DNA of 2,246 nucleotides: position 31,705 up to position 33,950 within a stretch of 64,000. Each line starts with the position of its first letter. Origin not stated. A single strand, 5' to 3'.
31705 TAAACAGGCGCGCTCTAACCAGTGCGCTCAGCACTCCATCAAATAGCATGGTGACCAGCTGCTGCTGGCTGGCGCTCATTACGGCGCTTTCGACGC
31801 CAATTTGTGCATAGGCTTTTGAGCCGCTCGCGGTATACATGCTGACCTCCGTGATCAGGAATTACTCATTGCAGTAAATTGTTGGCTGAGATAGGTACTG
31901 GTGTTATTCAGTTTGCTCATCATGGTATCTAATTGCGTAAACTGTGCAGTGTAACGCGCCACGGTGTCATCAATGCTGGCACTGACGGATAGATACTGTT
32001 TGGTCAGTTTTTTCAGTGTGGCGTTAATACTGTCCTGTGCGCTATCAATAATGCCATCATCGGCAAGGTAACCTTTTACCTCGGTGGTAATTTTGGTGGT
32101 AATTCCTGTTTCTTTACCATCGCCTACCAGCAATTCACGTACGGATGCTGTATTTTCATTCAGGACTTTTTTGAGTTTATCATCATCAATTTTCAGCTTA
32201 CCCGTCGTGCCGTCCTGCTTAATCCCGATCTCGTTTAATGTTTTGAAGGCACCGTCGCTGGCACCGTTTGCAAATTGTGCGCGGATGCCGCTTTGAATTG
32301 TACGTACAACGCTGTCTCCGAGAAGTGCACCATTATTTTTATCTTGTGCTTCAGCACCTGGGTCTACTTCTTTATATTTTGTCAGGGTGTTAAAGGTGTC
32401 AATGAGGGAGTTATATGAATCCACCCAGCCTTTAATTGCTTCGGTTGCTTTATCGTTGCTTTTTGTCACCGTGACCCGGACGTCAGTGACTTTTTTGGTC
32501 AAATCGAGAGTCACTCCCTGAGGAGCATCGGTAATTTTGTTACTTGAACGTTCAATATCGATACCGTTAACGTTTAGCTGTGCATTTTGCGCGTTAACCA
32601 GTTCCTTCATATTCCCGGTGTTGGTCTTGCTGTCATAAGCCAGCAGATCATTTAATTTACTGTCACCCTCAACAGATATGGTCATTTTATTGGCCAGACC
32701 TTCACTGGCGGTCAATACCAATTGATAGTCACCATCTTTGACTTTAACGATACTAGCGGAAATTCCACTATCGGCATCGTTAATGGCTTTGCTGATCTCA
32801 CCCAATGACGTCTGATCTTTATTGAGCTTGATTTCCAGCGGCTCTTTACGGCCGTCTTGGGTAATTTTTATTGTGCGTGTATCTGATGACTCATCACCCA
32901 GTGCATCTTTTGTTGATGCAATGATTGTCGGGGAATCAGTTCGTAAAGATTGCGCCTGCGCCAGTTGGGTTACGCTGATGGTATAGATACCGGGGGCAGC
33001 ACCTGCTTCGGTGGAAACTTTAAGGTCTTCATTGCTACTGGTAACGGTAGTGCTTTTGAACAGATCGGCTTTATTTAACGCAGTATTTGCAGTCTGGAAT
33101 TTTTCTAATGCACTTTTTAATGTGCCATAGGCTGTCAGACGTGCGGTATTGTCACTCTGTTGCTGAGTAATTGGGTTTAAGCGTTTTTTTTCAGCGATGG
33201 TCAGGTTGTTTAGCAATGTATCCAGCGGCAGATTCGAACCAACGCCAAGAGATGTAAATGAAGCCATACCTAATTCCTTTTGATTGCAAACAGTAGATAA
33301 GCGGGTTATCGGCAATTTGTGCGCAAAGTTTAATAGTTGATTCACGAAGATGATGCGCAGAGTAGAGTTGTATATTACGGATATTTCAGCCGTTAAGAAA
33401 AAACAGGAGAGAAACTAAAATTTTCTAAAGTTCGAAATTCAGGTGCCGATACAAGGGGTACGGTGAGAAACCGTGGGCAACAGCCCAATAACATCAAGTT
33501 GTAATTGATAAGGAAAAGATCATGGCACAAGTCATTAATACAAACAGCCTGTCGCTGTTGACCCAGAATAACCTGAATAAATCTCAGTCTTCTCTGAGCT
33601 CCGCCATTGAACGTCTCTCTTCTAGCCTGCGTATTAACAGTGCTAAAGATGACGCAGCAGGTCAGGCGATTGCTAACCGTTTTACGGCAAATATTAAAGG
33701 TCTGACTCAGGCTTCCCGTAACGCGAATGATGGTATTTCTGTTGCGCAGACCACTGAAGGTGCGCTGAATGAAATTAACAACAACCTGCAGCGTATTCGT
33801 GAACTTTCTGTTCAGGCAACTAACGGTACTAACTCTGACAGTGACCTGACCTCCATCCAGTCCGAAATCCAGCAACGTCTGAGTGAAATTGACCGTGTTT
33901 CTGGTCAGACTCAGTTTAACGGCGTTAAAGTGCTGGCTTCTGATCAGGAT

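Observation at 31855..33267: Divergent fliD allele accompanying the variable fliC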

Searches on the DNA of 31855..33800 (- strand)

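Call 3: search_dna_similar(query=window:31855-33267:-, collection=ecoli_genomes, mode=near, max_rows=30, rows=spread)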
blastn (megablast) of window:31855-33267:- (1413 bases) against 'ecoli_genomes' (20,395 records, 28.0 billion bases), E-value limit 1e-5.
Records with a match: 863; places in all: 871; records where one place covers at least 80% of the query: 862.
Genomes with a match: 863 of 5426; with a place that covers at least 80% of the query: 862. Places per genome that has any: lowest 1, median 1, highest 2. On chromosomes: 871 places; on plasmids: 0.
Best place of each record, by identity: >=99% 863.
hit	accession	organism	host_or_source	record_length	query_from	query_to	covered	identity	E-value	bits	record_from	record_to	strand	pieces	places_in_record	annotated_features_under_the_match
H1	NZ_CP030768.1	Escherichia coli strain 2017C-4173W12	missing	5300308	1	1413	100%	100.0%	0e+0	2610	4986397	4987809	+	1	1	fliD: flagellar filament capping protein FliD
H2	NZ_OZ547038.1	Escherichia coli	Homo sapiens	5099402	1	1413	100%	100.0%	0e+0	2610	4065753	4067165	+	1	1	fliD: flagellar filament capping protein FliD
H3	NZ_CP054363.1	Escherichia coli strain SCU-171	Homo sapiens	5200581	1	1413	100%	99.7%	0e+0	2588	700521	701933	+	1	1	fliD: flagellar filament capping protein FliD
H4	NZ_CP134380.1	Escherichia coli strain TUM11353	Homo sapiens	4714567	1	1413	100%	99.7%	0e+0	2588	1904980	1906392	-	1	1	fliD: flagellar filament capping protein FliD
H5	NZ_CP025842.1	Escherichia coli strain 720632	Homo sapiens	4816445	1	1413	100%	99.6%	0e+0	2582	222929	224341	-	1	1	fliD: flagellar filament capping protein FliD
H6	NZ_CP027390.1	Escherichia coli strain 2015C-4944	missing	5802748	1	1413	100%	99.6%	0e+0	2582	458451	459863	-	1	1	fliD: flagellar filament capping protein FliD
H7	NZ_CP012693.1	Escherichia coli strain FORC_028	Homo sapiens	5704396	1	1413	100%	99.6%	0e+0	2582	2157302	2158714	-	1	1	fliD: flagellar filament capping protein FliD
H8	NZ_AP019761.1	Escherichia coli O111:H- strain 110512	Homo sapiens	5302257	1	1413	100%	99.6%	0e+0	2582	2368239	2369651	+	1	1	fliD: flagellar filament capping protein FliD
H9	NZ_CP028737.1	Escherichia coli strain A39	Zyzomys argurus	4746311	1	1413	100%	99.6%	0e+0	2582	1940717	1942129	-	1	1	fliD: flagellar filament capping protein FliD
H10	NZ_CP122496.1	Escherichia coli strain a7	duck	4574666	1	1413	100%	99.6%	0e+0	2582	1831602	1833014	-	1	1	fliD: flagellar filament capping protein FliD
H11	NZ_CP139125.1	Escherichia coli strain YZ22PE244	Pig farm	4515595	1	1413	100%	99.6%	0e+0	2582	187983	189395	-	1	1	fliD: flagellar filament capping protein FliD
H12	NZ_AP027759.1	Escherichia coli strain 2017-02-1CC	Homo sapiens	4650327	1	1413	100%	99.6%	0e+0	2582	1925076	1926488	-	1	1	fliD: flagellar filament capping protein FliD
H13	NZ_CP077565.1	Escherichia coli O111:H8 strain 1056-1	cattle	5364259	1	1413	100%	99.6%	0e+0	2582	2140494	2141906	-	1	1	fliD: flagellar filament capping protein FliD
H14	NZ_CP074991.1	Escherichia coli strain 10159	Homo sapiens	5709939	1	1413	100%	99.6%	0e+0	2582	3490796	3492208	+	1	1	fliD: flagellar filament capping protein FliD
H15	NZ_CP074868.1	Escherichia coli strain 2013C_3277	Homo sapiens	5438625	1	1413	100%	99.6%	0e+0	2582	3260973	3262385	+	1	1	fliD: flagellar filament capping protein FliD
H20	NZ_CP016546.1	Escherichia coli strain O177:H21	Homo sapiens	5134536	1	1413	100%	99.6%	0e+0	2577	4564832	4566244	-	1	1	fliD: flagellar filament capping protein FliD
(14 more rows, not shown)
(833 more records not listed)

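Call 6: search_dna_similar(query=window:31855-33267:-, collection=ecoli_genomes, mode=distant, max_rows=60, rows=spread)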
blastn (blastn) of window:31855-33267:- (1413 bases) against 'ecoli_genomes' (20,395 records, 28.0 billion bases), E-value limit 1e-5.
Records with a match: 1236; places in all: 1244; records where one place covers at least 80% of the query: 862.
Genomes with a match: 1236 of 5426; with a place that covers at least 80% of the query: 862. Places per genome that has any: lowest 1, median 1, highest 2. On chromosomes: 1244 places; on plasmids: 0.
Best place of each record, by identity: >=99% 863; 60-80% 373.
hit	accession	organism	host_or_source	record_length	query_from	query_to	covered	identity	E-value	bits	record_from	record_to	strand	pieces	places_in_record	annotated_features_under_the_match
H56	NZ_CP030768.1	Escherichia coli strain 2017C-4173W12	missing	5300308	1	1413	100%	100.0%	0e+0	2549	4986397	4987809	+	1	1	fliD: flagellar filament capping protein FliD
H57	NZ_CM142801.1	Escherichia coli strain GPEC856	chicken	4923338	1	1413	100%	100.0%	0e+0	2549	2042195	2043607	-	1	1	fliD: flagellar filament capping protein FliD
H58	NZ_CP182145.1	Escherichia coli strain CUWW10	wastewater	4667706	1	1413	100%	99.8%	0e+0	2535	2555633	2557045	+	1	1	fliD: flagellar filament capping protein FliD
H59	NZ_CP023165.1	Escherichia coli O22:H8 strain RM10809-3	cattle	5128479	1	1413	100%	99.7%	0e+0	2531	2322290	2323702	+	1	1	fliD: flagellar filament capping protein FliD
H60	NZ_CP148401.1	Escherichia coli strain Z1323CEC0019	Chicken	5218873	1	1413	100%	99.7%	0e+0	2531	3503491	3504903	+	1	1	fliD: flagellar filament capping protein FliD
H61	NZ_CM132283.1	Escherichia coli strain 18AR0366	Homo sapiens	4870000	1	1413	100%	99.7%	0e+0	2531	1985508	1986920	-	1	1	fliD: flagellar filament capping protein FliD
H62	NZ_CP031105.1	Escherichia coli strain AMSCJX02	Giant panda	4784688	1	1413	100%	99.6%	0e+0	2526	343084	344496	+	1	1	fliD: flagellar filament capping protein FliD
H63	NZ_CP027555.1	Escherichia coli strain 2013C-3513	Homo sapiens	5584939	1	1413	100%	99.6%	0e+0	2526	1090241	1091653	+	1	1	fliD: flagellar filament capping protein FliD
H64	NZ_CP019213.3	Escherichia coli strain WCHEC050613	Sewage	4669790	1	1413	100%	99.6%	0e+0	2526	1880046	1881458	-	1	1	fliD: flagellar filament capping protein FliD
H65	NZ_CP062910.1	Escherichia coli O112ab:H8 strain Res13-Lact-EA06-22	Sus scrofa domesticus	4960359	1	1413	100%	99.6%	0e+0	2526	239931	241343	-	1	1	fliD: flagellar filament capping protein FliD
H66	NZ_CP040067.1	Escherichia coli strain A1_181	Larus sp.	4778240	1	1413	100%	99.6%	0e+0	2526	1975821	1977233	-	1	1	fliD: flagellar filament capping protein FliD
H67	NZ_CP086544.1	Escherichia coli strain Ec-042-T0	Homo sapiens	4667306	1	1413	100%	99.6%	0e+0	2526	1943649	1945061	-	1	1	fliD: flagellar filament capping protein FliD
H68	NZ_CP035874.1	Escherichia coli strain B2C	Homo sapiens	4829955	1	1413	100%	99.6%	0e+0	2526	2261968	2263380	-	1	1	fliD: flagellar filament capping protein FliD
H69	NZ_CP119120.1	Escherichia coli strain GENOMIC22-004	EQA test strain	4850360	1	1413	100%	99.6%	0e+0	2526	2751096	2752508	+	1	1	fliD: flagellar filament capping protein FliD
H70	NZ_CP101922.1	Escherichia coli strain JCC-EE 7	missing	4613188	1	1413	100%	99.6%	0e+0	2526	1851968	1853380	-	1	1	fliD: flagellar filament capping protein FliD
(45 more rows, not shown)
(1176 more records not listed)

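Call 29: search_dna_similar(query=window:33100-33800:+, collection=ecoli_genomes, mode=near, max_rows=40, rows=spread)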
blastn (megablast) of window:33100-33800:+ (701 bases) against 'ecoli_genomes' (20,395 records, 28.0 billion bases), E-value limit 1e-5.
Records with a match: 2382; places in all: 2405; records where one place covers at least 80% of the query: 856.
Genomes with a match: 2382 of 5426; with a place that covers at least 80% of the query: 856. Places per genome that has any: lowest 1, median 1, highest 3. On chromosomes: 2404 places; on plasmids: 1.
Best place of each record, by identity: >=99% 457; 95-99% 407; 80-90% 1518.
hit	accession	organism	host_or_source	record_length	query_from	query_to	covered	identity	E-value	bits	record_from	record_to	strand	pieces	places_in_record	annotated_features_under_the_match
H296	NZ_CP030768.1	Escherichia coli strain 2017C-4173W12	missing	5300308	1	701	100%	100.0%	0e+0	1295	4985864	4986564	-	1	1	flagellin | fliD: flagellar filament capping protein FliD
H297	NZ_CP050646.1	Escherichia coli strain PapM-36-2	Papio papio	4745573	1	701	100%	99.6%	0e+0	1279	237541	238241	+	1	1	flagellin | fliD: flagellar filament capping protein FliD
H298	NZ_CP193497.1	Escherichia coli strain EL361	swine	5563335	1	701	100%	99.6%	0e+0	1279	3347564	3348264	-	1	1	flagellin N-terminal helical domain-containing protein | fliD: flagellar filament capping protein FliD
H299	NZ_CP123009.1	Escherichia coli O155 strain NWU_3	Bos taurus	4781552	1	701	100%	99.4%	0e+0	1273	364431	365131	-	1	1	flagellin | fliD: flagellar filament capping protein FliD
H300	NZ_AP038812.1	Escherichia coli strain 22-250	Gallus gallus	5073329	1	701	100%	99.4%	0e+0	1273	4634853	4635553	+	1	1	flagellin N-terminal helical domain-containing protein | fliD: flagellar filament capping protein FliD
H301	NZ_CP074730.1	Escherichia coli strain SJ2D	Homo sapiens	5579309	1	701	100%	99.3%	0e+0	1267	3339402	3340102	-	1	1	flagellin | fliD: flagellar filament capping protein FliD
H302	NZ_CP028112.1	Escherichia coli O103 str. RM8385 strain RM8385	Bos taurus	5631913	1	695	99%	99.6%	0e+0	1267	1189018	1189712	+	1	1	flagellin | fliD: flagellar filament capping protein FliD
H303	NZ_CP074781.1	Escherichia coli strain 96_1414B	Homo sapiens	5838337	1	695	99%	99.6%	0e+0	1267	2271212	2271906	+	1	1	flagellin | fliD: flagellar filament capping protein FliD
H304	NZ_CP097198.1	Escherichia coli strain 2-1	pig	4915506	1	701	100%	98.6%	0e+0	1240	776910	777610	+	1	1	flagellin N-terminal helical domain-containing protein | fliD: flagellar filament capping protein FliD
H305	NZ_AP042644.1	Escherichia coli strain OkiPb01707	bovine feces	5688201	1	701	100%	98.6%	0e+0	1240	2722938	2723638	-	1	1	flagellin N-terminal helical domain-containing protein | fliD: flagellar filament capping protein FliD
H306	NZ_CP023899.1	Escherichia coli strain FDAARGOS_433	Homo sapiens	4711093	1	701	100%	98.1%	0e+0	1223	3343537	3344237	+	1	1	flagellin | fliD: flagellar filament capping protein FliD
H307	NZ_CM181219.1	Escherichia coli strain EC01440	Homo sapiens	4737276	1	701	100%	98.1%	0e+0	1223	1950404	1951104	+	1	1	flagellin N-terminal helical domain-containing protein | fliD: flagellar filament capping protein FliD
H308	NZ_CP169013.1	Escherichia coli strain UTAK-22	Veal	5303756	1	701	100%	98.0%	0e+0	1218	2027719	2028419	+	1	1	flagellin | fliD: flagellar filament capping protein FliD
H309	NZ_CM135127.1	Escherichia coli strain EcWJ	mouse intestinal content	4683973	1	701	100%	98.0%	0e+0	1218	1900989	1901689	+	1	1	flagellin N-terminal helical domain-containing protein | fliD: flagellar filament capping protein FliD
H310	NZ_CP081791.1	Escherichia coli strain CT01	-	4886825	1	576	82%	97.9%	0e+0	998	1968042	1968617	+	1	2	fliD: flagellar filament capping protein FliD | flagellin FliC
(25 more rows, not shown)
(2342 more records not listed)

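Call 50: get_annotated_region(hit=H13, flank=4500)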
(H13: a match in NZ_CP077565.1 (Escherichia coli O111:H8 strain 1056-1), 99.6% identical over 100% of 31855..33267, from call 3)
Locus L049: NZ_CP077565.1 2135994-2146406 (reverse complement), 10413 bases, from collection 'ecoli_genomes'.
description: Escherichia coli O111:H8 strain 1056-1 chromosome, complete genome
organism: Escherichia coli O111:H8 strain 1056-1 (NCBI taxid 991910)
replicon: chromosome; assembly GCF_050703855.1
host: -; source: cattle; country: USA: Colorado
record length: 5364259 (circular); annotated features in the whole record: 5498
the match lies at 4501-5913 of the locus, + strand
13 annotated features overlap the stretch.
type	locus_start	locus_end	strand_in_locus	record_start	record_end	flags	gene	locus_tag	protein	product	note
CDS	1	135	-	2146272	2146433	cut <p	-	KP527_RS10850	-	flagella biosynthesis regulatory protein FliZ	expression activator of the class 2 type of flagellar operons, essential to achieve maximal cell motility; activator of ...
CDS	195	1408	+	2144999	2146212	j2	-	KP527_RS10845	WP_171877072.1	IS3-like element IS1203 family transposase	programmed frameshift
sequence_feature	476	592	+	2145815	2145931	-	-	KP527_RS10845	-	-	AL1L pseudoknot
CDS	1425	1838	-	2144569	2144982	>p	fliZ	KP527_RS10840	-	flagella biosynthesis regulatory protein FliZ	incomplete; partial in the middle of a contig; missing C-terminus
CDS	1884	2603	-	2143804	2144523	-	fliA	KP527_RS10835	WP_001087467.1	RNA polymerase sigma factor FliA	-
CDS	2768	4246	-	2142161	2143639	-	-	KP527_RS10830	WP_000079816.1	flagellin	-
CDS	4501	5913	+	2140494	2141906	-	fliD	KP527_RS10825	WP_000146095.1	flagellar filament capping protein FliD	-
CDS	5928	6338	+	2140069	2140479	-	fliS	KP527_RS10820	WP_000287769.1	flagellar export chaperone FliS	-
CDS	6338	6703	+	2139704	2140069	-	fliT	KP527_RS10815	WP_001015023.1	flagella biosynthesis regulatory protein FliT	-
CDS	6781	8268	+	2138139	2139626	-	amyA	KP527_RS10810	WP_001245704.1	alpha-amylase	-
CDS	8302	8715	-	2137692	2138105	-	yedD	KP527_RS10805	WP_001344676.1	lipoprotein YedD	-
CDS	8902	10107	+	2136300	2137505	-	yedE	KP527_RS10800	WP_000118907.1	selenium metabolism membrane protein YedE/FdhT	-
CDS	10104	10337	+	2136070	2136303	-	yedF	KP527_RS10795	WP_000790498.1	sulfurtransferase-like selenium metabolism protein YedF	-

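Call 51: get_annotated_region(hit=H20, flank=4500)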
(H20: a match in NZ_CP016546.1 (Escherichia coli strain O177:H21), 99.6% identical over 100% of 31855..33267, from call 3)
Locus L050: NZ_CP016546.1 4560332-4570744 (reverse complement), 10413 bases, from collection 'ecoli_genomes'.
description: Escherichia coli strain O177:H21 chromosome, complete genome
organism: Escherichia coli strain O177:H21 (NCBI taxid 562)
replicon: chromosome; assembly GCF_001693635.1
host: Homo sapiens; source: feces; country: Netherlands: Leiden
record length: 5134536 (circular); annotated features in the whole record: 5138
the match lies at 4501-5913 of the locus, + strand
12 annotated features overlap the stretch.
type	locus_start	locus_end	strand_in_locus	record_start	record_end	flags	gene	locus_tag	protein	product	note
CDS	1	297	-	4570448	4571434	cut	dcyD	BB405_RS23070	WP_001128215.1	D-cysteine desulfhydrase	-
CDS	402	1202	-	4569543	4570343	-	tcyJ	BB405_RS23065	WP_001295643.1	cystine ABC transporter substrate-binding protein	-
CDS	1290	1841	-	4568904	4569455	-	fliZ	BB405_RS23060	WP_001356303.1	flagella biosynthesis regulatory protein FliZ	-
CDS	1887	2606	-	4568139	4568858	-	fliA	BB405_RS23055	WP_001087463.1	RNA polymerase sigma factor FliA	-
CDS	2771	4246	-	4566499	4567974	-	-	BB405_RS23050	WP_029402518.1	flagellin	-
CDS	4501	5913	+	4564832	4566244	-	fliD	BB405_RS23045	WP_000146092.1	flagellar filament capping protein FliD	-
CDS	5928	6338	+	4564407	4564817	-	fliS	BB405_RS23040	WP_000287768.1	flagellar export chaperone FliS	-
CDS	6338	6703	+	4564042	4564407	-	fliT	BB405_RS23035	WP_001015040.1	flagella biosynthesis regulatory protein FliT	-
CDS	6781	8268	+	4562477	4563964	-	amyA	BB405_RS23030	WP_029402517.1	alpha-amylase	-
CDS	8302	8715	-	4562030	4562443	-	yedD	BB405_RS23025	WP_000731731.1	lipoprotein YedD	-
CDS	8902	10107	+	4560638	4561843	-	yedE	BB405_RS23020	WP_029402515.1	selenium metabolism membrane protein YedE/FdhT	-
CDS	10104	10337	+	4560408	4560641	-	yedF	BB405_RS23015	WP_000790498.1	sulfurtransferase-like selenium metabolism protein YedF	-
